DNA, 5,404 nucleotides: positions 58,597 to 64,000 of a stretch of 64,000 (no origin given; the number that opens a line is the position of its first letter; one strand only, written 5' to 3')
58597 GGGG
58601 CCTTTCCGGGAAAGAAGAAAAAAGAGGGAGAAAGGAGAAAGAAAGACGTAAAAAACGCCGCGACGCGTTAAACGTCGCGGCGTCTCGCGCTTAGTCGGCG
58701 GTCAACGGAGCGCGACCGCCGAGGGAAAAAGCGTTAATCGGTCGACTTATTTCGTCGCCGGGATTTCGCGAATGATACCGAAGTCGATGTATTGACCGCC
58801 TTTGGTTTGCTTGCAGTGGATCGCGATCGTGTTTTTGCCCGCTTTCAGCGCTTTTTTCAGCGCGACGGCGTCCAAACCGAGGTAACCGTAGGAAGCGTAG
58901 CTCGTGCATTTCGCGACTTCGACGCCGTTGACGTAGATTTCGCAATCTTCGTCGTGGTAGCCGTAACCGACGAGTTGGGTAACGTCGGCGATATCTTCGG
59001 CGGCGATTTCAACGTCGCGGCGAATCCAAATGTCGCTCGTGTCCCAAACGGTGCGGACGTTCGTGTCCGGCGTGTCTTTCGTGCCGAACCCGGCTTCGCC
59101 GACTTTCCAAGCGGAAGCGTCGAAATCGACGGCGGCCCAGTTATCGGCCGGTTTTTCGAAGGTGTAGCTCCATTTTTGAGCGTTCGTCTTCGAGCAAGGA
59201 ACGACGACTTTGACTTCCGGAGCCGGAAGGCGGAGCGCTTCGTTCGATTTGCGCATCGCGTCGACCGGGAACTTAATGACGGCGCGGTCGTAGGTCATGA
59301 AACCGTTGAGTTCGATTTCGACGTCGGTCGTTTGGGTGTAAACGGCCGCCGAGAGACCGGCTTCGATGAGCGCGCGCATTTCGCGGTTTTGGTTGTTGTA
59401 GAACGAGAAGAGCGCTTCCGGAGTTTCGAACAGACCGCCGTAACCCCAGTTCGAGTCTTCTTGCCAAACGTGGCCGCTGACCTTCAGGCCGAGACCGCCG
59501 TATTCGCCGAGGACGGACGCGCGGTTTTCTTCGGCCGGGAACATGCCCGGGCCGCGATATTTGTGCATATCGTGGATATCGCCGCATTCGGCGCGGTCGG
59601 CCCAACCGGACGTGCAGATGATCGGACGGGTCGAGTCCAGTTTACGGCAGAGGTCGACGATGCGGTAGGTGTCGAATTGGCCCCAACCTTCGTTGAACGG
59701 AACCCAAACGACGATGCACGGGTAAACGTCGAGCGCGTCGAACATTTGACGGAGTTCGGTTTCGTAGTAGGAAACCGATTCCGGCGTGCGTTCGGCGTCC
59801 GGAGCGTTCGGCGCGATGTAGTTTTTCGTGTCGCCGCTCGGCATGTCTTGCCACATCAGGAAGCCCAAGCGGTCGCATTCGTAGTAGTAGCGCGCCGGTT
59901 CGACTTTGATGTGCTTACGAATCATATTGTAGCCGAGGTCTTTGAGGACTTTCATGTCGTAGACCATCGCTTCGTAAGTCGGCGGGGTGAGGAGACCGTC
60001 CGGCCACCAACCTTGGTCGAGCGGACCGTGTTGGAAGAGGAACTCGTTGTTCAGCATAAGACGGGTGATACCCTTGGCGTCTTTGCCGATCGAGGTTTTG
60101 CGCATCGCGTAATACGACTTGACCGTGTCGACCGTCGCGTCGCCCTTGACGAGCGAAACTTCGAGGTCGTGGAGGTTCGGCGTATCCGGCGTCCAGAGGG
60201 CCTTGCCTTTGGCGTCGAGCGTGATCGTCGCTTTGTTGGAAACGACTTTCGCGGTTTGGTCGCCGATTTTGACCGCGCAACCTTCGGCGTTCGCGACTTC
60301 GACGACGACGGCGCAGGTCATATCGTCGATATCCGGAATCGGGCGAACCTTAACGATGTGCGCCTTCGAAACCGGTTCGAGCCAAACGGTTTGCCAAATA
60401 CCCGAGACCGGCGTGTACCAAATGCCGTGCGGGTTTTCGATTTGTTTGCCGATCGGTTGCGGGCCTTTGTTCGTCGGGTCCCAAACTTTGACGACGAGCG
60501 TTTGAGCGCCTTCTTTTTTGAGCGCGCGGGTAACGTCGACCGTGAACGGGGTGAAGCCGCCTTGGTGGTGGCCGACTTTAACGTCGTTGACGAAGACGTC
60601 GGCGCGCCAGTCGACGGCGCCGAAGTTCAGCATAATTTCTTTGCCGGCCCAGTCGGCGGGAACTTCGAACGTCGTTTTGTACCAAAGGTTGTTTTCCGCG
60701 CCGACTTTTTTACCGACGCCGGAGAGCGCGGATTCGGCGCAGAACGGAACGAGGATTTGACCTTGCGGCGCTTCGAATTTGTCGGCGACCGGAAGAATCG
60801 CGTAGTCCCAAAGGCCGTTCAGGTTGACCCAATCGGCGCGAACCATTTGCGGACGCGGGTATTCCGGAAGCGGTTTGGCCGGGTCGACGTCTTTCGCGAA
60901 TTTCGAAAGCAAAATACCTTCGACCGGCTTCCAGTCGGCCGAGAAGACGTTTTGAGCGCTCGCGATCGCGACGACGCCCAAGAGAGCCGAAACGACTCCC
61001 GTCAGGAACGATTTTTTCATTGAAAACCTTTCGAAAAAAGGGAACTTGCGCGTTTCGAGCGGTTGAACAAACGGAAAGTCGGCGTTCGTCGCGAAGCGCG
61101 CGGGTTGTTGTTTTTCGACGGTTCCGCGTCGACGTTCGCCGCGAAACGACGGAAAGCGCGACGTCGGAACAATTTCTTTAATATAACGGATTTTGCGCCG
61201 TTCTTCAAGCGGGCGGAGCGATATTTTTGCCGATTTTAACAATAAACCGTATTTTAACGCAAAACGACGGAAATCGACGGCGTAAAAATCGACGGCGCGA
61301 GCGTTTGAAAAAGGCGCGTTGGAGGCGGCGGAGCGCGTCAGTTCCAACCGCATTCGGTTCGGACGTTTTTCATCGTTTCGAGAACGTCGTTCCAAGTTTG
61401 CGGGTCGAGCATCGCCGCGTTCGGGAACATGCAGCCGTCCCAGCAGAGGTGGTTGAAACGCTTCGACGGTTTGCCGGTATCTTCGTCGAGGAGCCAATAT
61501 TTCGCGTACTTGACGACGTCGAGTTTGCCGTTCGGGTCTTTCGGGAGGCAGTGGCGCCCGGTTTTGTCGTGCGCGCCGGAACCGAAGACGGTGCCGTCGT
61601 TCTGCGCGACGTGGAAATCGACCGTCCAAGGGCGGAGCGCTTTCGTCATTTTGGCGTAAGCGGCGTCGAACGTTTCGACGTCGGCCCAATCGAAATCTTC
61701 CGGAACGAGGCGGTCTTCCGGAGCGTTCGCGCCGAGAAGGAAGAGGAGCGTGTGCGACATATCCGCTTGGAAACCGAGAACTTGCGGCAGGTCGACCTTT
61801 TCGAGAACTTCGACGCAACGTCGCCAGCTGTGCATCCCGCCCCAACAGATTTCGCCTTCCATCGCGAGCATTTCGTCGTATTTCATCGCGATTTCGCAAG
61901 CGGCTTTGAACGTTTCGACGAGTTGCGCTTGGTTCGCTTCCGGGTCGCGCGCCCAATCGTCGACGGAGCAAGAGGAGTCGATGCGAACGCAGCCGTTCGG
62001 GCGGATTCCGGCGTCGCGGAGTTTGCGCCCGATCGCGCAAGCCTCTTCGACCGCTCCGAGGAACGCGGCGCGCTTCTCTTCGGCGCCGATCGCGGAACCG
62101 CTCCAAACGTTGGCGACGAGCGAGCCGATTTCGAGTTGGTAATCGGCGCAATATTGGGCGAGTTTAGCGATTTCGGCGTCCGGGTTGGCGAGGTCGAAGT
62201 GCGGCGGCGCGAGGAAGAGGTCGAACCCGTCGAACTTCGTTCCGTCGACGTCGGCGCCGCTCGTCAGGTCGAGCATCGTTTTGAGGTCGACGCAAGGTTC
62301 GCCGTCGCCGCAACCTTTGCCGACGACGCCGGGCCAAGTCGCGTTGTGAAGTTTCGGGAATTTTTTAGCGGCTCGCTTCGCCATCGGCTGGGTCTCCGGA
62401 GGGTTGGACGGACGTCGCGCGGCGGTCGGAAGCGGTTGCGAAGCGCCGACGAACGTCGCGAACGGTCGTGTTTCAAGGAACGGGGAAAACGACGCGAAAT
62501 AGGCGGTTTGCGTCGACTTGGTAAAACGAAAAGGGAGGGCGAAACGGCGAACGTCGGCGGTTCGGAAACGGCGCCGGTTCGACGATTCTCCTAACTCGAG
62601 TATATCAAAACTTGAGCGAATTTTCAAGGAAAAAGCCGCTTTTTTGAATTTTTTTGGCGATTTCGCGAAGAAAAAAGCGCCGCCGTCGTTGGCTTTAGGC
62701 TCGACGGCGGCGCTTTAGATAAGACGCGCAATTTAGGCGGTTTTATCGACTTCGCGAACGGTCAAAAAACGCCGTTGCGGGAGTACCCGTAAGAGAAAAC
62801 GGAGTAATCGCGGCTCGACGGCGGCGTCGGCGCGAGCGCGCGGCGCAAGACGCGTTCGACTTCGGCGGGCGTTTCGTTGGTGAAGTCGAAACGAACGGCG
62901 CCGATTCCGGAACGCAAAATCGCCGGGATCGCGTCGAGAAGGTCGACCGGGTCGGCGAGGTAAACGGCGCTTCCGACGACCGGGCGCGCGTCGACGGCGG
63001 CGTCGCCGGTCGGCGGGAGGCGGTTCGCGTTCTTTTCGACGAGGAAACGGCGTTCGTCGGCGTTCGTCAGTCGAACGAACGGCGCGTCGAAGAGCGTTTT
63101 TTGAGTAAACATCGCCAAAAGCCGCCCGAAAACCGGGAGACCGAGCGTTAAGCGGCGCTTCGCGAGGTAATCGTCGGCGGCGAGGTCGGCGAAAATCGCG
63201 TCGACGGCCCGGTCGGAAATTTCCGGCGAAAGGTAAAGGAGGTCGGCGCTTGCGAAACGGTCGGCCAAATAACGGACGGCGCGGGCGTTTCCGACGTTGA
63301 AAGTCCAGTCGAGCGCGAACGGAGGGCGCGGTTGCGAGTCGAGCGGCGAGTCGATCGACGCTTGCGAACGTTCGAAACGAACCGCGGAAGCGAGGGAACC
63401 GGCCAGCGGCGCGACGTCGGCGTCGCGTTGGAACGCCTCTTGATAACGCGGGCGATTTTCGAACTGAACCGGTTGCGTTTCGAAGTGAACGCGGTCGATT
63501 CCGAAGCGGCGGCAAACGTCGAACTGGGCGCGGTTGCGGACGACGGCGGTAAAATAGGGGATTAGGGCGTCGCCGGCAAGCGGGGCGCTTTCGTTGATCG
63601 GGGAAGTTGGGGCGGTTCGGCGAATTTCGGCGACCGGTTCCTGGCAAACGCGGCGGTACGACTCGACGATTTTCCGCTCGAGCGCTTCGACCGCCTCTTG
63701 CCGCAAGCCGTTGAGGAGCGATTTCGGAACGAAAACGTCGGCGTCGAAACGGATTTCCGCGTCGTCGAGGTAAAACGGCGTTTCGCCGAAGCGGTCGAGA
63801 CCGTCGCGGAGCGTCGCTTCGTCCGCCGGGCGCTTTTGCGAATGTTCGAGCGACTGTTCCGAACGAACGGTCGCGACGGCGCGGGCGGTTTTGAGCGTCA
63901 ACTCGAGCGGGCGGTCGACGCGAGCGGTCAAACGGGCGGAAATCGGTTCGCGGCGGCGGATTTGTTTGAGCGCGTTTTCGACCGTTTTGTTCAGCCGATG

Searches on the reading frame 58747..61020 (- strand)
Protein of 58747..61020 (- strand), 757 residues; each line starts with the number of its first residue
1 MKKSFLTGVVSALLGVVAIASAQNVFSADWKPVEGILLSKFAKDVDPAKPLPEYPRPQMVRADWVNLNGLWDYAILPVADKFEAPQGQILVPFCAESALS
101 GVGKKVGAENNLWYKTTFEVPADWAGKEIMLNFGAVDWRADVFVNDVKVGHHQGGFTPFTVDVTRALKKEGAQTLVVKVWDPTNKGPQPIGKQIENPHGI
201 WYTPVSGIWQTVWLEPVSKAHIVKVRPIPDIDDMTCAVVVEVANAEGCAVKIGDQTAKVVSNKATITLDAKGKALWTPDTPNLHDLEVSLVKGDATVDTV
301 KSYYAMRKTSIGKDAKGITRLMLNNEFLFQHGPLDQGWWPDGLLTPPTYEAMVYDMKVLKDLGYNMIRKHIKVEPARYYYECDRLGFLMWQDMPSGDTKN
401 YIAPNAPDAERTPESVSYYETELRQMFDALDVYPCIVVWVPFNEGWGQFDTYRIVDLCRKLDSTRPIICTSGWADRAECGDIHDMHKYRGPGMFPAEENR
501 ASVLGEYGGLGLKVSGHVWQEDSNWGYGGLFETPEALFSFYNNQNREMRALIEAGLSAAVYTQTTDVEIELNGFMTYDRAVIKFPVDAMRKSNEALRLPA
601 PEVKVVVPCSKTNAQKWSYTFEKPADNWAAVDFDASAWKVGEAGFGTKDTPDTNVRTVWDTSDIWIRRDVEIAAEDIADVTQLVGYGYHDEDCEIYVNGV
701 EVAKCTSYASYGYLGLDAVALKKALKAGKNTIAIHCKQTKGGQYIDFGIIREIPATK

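Call 87: search_protein_families(library=ncbifam, proteins=[window:58747-61020:-], max_evalue=0.00001)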
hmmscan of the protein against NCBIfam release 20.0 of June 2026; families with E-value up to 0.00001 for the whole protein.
window:58747-61020:- (757 aa): 12 families
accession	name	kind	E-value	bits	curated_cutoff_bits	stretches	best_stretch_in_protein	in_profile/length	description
NF007538.0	PRK10150.1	equivalog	2e-29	102.4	544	1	111-477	66-458/607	beta-glucuronidase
NF041462.1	GalA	equivalog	1.5e-27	96.1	900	1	99-470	71-436/763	beta-galactosidase GalA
NF052611.1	beta_gal_Bga2A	equivalog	7.1e-21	73.9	999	1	114-483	117-496/1007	beta-galactosidase, LacZ type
NF050095.1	BetGlucuronLacZ4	equivalog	2.3e-19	69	950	2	66-180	18-130/666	beta-glucuronidase LacZ4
NF041463.1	GalB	equivalog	6.6e-17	60.6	900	1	92-224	114-234/869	beta-galactosidase GalB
NF049890.1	Bet1-4galacdseBT4151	equivalog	1.4e-16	59.6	1500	1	87-450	91-455/952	exo-beta-1,4-galactosidase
NF049891.1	Bet1-4galacdseBT4156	equivalog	6.3e-16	57.4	1700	1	111-452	78-415/946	exo-beta-1,4-galactosidase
NF049877.1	GlucurArabfur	equivalog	4.7e-13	47.7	1800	1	111-182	423-494/1400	beta-d-glucuronidase/beta-L-arabinofuranosidase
NF041100.1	betagal_LacZ_Ttogales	equivalog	8.1e-13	47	2000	1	114-472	112-471/1090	beta-galactosidase LacZ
NF007666.0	PRK10340.1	equivalog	4.6e-12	44.6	1284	1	114-467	113-472/1030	beta-galactosidase subunit alpha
NF007074.0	PRK09525.1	subfamily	3.4e-11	41.6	1221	1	260-477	286-495/1027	beta-galactosidase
NF045579.1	rhamnoside_JR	domain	2.7e-08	34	50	1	114-180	44-109/123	glycosylhydrolase-like jelly roll fold domain-containing protein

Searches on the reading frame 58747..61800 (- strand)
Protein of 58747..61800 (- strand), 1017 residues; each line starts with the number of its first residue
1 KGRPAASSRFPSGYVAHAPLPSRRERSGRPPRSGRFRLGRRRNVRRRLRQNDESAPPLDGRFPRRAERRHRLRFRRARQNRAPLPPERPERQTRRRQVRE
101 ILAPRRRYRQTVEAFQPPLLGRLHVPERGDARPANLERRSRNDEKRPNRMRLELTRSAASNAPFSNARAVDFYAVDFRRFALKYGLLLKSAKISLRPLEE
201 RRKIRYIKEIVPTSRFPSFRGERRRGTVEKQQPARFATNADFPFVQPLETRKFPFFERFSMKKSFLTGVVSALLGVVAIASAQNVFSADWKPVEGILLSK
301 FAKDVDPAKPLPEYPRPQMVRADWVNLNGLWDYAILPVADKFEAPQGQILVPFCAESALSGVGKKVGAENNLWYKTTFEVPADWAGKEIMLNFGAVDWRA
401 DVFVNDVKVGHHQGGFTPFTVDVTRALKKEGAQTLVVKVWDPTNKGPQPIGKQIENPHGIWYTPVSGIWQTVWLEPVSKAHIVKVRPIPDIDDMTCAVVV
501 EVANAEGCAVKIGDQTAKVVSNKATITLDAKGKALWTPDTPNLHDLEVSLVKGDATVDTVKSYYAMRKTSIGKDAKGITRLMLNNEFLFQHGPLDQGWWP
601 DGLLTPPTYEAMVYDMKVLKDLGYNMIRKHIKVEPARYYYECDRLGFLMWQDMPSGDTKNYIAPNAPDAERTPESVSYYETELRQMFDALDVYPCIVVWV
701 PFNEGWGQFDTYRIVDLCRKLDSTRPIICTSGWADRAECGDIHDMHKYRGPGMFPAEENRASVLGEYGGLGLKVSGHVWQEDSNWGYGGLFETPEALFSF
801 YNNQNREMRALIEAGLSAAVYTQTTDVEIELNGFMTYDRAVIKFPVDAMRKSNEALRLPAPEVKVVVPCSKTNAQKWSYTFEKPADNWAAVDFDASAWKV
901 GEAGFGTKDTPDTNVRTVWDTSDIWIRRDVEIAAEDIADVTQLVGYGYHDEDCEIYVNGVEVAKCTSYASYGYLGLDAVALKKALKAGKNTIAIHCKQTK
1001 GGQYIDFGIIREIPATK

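Call 32: search_protein_families(library=pfam, proteins=[window:58747-61800:-], max_evalue=0.001)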
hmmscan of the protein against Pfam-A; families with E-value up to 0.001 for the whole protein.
window:58747-61800:- (1017 aa): 5 families
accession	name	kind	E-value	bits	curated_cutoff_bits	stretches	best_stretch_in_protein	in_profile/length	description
PF02837.24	Glyco_hydro_2_N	-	8.3e-18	65.3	28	1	370-474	65-165/169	Glycosyl hydrolases family 2, sugar binding domain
PF22666.2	Glyco_hydro_2_N2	-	9.8e-16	58.7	27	1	368-446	46-124/167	Glycosyl hydrolase 2 galactose-binding domain-like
PF00703.27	Glyco_hydro_2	-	4.7e-08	34.2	23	1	494-567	34-109/109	Glycosyl hydrolases family 2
PF02836.23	Glyco_hydro_2_C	-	2.2e-06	27.5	21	1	610-734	36-166/302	Glycosyl hydrolases family 2, TIM barrel domain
PF13364.12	BetaGal_ABD2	-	0.00064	20.9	23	0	368-444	33-111/112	Beta-galactosidase second all-beta domain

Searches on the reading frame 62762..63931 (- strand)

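Call 32: search_protein_families(library=pfam, proteins=[window:62762-63931:-], max_evalue=0.001)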
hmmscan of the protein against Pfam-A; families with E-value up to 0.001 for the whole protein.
window:62762-63931:- (389 aa): 1 family
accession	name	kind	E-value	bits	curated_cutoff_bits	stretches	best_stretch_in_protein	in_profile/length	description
PF12392.13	DUF3656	-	1.2e-17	65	22.1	1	4-88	34-108/109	Collagenase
